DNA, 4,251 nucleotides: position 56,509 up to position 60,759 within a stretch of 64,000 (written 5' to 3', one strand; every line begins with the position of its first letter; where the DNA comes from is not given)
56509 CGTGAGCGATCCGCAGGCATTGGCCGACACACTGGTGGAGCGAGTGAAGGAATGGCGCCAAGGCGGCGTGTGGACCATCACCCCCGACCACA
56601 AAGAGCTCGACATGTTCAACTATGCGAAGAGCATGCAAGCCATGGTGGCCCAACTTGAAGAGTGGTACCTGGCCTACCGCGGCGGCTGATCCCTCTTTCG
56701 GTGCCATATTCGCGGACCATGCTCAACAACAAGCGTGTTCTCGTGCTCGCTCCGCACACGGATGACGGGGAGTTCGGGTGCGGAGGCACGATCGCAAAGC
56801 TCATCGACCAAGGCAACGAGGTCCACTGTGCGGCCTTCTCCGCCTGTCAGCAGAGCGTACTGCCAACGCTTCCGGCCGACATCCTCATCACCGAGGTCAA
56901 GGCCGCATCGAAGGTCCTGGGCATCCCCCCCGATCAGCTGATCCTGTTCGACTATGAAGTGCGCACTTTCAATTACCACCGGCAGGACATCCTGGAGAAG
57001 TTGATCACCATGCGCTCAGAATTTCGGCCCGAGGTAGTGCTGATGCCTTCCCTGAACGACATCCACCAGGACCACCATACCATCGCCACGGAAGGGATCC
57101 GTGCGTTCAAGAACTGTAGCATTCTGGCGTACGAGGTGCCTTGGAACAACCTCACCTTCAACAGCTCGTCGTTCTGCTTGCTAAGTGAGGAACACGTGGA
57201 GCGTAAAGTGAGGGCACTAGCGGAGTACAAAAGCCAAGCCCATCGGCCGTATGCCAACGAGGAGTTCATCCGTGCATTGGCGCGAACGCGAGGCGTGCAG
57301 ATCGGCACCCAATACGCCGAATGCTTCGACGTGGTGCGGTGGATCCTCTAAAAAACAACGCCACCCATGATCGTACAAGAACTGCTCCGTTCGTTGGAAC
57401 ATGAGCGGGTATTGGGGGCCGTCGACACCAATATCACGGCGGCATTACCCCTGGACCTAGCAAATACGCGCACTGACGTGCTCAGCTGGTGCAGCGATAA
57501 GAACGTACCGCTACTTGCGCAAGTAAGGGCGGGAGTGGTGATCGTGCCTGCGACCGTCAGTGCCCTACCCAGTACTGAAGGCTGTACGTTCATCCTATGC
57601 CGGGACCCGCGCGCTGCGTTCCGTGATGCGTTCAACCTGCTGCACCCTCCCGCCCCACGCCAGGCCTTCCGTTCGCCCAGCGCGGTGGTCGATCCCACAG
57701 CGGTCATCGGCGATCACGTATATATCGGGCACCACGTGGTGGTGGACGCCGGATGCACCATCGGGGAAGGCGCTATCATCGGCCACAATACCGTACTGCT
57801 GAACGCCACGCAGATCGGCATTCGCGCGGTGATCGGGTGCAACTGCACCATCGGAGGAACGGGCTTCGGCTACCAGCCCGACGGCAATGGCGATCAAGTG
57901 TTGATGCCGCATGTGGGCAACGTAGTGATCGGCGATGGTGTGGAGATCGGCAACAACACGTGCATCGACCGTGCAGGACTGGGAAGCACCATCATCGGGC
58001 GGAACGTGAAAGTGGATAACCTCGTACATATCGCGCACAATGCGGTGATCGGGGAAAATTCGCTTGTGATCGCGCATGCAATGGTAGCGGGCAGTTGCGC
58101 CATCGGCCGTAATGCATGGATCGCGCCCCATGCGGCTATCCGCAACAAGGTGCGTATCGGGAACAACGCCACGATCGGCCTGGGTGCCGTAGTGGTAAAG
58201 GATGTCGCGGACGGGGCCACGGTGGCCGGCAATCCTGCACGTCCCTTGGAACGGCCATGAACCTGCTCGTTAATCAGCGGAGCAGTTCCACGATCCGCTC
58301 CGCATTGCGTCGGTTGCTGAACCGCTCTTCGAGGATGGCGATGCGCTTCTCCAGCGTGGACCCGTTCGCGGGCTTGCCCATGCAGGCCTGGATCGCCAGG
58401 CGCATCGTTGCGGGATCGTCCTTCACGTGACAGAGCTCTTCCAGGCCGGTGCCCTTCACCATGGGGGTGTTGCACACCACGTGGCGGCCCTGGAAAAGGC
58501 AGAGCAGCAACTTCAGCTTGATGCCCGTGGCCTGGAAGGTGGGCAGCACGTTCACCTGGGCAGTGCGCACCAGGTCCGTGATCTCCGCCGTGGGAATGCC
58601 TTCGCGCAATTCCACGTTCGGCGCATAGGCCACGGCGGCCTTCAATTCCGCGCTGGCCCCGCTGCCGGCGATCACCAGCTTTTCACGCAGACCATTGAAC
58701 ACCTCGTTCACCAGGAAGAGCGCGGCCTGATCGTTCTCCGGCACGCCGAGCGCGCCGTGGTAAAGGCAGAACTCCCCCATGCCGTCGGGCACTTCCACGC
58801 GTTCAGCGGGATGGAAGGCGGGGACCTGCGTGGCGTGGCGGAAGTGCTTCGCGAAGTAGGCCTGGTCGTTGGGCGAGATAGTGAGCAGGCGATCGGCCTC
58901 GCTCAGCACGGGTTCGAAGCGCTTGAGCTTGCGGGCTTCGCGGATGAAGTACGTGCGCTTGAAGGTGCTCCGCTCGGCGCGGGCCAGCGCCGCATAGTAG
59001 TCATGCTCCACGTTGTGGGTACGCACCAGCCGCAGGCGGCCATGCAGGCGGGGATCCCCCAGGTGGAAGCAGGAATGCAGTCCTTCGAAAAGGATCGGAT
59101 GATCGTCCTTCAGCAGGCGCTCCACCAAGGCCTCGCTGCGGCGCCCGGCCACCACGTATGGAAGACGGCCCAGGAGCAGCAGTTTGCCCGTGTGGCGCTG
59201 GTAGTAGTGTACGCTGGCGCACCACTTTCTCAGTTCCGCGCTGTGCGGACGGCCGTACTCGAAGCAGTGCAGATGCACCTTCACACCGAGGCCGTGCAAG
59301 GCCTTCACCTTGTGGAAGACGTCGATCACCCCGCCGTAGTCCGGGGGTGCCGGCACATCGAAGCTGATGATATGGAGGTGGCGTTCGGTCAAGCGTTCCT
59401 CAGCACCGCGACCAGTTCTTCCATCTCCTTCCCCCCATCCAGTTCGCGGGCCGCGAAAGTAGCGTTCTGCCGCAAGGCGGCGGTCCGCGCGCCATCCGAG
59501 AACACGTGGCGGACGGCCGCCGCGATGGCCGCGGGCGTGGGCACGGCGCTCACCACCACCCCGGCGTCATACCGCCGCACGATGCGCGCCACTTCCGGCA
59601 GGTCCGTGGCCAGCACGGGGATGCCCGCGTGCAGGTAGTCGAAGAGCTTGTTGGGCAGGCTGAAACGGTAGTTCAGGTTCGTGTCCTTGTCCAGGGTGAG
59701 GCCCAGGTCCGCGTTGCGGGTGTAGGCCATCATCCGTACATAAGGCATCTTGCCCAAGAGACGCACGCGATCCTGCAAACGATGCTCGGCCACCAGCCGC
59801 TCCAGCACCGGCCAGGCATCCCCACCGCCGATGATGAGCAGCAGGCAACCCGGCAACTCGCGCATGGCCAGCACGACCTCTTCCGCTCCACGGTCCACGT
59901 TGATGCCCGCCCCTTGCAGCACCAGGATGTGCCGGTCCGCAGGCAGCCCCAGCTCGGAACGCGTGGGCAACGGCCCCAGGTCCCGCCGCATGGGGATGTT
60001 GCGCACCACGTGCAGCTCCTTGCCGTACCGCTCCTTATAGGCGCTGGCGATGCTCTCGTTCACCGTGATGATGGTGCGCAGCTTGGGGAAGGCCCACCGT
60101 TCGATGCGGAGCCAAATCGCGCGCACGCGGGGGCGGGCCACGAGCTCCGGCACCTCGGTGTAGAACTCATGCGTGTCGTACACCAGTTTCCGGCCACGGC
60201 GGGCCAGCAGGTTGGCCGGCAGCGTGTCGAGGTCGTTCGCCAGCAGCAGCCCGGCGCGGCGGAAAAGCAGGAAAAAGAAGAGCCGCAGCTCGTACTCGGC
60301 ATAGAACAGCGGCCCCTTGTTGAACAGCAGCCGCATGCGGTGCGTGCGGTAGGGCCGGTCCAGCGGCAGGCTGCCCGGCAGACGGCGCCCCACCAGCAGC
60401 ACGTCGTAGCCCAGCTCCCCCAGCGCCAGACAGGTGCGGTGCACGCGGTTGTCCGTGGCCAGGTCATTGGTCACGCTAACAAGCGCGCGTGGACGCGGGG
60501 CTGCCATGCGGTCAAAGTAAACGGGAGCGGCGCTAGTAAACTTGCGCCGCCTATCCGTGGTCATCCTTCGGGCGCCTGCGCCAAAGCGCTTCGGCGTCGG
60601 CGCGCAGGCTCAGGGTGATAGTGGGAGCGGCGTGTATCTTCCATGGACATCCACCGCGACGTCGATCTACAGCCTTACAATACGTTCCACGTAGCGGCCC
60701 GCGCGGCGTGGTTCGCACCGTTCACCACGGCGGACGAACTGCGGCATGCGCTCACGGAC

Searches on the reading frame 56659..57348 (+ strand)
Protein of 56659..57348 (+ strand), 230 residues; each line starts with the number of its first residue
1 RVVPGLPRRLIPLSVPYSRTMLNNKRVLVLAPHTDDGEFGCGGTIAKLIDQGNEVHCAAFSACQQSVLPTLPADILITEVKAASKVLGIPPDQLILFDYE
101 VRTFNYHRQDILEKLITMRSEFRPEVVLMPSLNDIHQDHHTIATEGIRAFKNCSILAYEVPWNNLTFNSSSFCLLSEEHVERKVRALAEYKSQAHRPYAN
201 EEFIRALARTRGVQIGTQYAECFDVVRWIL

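Call 29: search_protein_families(library=pfam, max_evalue=0.001, proteins=[window:56659-57348:+])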
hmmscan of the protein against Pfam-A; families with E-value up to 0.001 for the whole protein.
window:56659-57348:+ (230 aa): 1 family
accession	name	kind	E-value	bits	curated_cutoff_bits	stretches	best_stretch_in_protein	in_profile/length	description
PF02585.22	PIG-L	-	2.1e-19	70.7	28.2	1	28-147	1-126/129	GlcNAc-PI de-N-acetylase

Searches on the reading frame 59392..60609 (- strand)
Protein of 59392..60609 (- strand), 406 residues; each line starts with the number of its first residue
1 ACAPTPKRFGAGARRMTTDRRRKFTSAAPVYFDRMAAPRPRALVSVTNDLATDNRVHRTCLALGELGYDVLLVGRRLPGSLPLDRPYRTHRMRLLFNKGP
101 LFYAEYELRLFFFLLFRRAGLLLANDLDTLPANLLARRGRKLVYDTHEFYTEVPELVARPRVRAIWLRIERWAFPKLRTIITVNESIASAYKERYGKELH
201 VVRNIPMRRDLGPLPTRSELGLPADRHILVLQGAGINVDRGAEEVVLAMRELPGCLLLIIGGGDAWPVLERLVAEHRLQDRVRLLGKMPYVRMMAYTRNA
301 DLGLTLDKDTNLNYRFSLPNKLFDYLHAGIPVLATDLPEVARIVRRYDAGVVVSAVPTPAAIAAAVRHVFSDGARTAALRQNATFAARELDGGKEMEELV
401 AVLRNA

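Call 29: search_protein_families(library=pfam, max_evalue=0.001, proteins=[window:59392-60609:-])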
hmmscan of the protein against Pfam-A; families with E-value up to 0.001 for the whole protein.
window:59392-60609:- (406 aa): 5 families
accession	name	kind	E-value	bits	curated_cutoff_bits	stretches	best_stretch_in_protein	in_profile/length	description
PF00534.26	Glycos_transf_1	-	1.4e-12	47.9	26.4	1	240-383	28-169/172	Glycosyl transferases group 1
PF13439.12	Glyco_transf_4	-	2.1e-11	44.6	28.5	1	55-204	7-164/170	Glycosyltransferase Family 4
PF13692.12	Glyco_trans_1_4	-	4.6e-11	43.6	27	1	254-372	33-142/142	Glycosyl transferases group 1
PF13579.12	Glyco_trans_4_4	-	8e-09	36.5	29.7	1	54-203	5-156/158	Glycosyl transferase 4-like domain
PF13524.12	Glyco_trans_1_2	-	3.9e-05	24.1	25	1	246-383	6-125/144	Glycosyl transferase-like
